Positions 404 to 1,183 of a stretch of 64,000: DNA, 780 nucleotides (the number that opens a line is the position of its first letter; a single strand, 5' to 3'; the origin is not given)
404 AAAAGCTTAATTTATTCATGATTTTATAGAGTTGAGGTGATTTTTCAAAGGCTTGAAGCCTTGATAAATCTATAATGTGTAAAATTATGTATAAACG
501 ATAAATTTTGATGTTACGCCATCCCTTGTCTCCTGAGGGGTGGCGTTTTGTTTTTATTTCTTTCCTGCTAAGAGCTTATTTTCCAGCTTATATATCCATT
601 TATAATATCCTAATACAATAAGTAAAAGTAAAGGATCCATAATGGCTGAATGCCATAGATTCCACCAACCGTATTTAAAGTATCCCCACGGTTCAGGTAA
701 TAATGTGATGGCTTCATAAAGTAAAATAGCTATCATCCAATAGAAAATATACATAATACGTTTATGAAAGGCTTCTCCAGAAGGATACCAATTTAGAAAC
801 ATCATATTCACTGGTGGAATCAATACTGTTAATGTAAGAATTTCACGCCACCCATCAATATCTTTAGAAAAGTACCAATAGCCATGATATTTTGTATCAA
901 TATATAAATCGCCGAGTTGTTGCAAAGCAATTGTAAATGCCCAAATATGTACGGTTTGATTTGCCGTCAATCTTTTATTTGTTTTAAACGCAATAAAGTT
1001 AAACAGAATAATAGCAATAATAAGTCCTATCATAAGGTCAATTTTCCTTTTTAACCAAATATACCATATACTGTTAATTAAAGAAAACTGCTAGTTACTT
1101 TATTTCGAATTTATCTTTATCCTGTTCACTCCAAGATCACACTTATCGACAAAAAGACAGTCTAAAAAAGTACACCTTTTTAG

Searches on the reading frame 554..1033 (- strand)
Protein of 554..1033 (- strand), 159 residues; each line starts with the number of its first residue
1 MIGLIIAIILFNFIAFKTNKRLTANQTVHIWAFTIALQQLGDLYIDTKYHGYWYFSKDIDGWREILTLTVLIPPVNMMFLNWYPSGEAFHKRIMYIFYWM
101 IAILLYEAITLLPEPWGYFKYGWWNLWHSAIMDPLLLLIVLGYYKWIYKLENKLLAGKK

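Call 7: search_protein_families(library=pfam, max_evalue=0.01, proteins=[window:554-1033:-])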
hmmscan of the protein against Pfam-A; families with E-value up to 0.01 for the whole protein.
window:554-1033:- (159 aa): 0 families

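Call 8: search_protein_families(library=ncbifam, max_evalue=0.01, proteins=[window:554-1033:-])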
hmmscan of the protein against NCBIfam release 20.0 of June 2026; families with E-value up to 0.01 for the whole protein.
window:554-1033:- (159 aa): 1 family
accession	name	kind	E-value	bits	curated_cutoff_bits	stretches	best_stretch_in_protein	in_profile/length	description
NF041644.1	CBO0543_fam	subfamily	2.7e-05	24.3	35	1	30-135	6-114/116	CBO0543 family protein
